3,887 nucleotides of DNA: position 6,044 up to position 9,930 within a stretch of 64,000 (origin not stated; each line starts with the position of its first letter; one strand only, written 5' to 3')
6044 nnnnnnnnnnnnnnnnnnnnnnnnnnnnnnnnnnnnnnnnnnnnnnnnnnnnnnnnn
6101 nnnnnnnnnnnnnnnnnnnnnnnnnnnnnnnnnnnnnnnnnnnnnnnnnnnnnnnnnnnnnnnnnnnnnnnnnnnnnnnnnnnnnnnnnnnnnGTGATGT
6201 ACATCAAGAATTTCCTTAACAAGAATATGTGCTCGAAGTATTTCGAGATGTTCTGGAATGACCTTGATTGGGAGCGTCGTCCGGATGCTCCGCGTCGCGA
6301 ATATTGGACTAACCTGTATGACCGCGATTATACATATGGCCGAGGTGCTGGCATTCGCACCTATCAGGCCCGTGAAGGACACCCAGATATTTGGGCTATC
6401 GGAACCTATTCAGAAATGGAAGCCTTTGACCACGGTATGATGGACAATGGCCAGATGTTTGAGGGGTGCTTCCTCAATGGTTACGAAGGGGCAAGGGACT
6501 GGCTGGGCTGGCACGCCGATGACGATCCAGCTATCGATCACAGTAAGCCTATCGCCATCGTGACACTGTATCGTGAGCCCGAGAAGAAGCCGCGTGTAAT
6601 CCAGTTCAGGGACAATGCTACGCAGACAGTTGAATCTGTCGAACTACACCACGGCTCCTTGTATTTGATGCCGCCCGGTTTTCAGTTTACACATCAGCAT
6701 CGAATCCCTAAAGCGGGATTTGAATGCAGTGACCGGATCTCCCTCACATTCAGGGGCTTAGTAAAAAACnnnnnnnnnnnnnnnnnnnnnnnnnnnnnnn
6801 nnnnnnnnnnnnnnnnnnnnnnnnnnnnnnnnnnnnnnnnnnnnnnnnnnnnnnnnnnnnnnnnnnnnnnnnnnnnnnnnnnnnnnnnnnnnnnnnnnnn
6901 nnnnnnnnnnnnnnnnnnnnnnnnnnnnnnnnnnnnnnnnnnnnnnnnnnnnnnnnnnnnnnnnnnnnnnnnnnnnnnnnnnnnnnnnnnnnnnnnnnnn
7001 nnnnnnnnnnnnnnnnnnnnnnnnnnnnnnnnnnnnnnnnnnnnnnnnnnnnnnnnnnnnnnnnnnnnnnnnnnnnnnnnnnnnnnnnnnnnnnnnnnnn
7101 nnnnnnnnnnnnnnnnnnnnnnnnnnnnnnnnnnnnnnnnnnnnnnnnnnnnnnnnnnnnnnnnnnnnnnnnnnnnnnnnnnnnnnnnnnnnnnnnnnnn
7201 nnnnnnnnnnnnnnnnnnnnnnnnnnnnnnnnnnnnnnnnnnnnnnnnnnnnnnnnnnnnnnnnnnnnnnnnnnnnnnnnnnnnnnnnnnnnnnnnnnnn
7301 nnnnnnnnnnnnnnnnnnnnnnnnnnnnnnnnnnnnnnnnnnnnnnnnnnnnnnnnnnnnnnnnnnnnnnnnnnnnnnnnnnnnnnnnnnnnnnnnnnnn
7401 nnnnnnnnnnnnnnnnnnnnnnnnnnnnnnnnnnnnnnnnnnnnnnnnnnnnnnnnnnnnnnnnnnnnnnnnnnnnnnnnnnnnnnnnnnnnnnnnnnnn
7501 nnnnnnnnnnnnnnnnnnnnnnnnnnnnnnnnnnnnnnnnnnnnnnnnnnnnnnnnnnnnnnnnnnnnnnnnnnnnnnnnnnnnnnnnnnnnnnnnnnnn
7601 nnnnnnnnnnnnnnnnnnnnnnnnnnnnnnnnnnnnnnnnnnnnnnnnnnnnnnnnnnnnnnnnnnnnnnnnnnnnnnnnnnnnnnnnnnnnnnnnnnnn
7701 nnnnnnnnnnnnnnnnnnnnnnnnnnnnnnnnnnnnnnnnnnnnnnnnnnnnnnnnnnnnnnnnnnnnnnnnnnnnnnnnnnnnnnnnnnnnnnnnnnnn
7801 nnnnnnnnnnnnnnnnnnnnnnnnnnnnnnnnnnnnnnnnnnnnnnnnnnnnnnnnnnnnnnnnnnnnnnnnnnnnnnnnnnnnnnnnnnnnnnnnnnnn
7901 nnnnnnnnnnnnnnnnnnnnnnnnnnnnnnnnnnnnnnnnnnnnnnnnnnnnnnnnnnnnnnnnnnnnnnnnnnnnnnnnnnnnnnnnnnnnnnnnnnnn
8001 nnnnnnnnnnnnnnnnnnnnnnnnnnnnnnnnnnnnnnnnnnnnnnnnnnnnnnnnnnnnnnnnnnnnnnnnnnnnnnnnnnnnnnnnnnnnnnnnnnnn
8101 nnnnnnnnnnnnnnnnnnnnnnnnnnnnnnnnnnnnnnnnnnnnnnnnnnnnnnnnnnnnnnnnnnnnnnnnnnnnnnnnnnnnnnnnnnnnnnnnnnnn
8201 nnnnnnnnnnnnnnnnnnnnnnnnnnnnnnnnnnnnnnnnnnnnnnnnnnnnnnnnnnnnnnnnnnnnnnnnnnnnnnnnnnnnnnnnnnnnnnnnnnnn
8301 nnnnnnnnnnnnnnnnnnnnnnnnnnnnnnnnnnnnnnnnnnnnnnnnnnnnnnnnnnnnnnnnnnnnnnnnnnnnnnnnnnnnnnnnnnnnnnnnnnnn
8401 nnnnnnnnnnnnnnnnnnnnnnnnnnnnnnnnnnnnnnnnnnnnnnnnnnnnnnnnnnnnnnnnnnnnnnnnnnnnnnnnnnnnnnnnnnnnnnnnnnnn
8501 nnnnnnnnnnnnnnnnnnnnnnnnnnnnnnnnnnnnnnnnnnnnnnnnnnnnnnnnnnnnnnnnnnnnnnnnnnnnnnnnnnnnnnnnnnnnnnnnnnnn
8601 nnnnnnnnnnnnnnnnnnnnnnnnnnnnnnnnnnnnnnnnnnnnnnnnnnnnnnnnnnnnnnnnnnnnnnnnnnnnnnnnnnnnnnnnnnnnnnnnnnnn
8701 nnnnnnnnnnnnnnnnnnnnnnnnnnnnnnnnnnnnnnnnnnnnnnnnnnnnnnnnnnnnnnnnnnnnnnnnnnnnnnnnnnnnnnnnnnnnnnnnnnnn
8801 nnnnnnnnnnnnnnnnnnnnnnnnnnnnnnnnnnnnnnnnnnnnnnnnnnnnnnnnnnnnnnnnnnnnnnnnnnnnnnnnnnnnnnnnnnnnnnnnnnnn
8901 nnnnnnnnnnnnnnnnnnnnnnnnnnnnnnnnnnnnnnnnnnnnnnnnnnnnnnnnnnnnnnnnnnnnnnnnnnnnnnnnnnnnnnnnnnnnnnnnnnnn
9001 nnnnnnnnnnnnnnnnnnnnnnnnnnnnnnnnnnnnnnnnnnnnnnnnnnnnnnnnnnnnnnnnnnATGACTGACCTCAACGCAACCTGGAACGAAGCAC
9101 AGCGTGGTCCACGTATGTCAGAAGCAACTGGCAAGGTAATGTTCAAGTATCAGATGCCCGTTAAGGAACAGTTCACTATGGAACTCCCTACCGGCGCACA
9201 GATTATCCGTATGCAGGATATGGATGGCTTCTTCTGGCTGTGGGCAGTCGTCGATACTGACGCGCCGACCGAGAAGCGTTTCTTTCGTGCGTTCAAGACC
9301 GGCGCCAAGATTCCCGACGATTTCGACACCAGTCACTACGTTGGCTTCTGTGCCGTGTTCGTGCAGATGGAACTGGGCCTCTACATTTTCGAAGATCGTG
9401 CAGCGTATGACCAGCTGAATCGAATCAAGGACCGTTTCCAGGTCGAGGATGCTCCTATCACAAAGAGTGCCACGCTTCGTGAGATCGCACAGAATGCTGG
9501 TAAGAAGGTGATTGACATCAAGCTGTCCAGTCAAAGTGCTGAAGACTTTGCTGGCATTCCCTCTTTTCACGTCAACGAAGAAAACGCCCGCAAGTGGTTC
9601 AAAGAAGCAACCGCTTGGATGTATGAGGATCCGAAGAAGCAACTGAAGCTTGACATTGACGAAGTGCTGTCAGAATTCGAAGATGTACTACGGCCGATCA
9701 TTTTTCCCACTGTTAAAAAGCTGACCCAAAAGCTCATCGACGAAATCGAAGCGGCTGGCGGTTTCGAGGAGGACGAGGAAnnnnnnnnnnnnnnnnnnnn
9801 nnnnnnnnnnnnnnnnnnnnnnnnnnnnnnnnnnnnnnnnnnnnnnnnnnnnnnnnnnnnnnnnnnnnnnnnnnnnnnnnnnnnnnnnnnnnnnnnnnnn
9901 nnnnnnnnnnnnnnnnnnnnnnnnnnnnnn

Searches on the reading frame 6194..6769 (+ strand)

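Call 80: search_protein_families(library=pfam, proteins=[window:6194-6769:+], max_evalue=0.001)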
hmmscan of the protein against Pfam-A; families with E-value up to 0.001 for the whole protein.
window:6194-6769:+ (192 aa): 2 families
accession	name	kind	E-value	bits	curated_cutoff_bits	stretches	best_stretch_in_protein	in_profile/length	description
PF13532.12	2OG-FeII_Oxy_2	-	1.4e-09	38.9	31.2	1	84-187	90-194/194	2OG-Fe(II) oxygenase superfamily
PF03171.26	2OG-FeII_Oxy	-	0.00027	21.6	23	1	91-187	3-98/101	2OG-Fe(II) oxygenase superfamily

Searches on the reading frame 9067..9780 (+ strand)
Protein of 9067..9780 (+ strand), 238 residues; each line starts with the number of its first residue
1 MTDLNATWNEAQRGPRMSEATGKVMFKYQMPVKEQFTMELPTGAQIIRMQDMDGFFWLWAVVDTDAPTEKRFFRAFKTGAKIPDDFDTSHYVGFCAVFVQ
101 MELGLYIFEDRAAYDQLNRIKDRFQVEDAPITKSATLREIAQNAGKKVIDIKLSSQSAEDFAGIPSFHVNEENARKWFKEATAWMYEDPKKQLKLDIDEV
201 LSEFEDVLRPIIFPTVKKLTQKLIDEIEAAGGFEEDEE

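Call 80: search_protein_families(library=pfam, proteins=[window:9067-9780:+], max_evalue=0.001)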
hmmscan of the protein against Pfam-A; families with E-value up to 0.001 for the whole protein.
window:9067-9780:+ (238 aa): 1 family
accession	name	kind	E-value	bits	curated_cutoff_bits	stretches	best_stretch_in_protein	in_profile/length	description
PF24043.1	DUF7352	-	2e-14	54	27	1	23-110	3-89/97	Domain of unknown function (DUF7352)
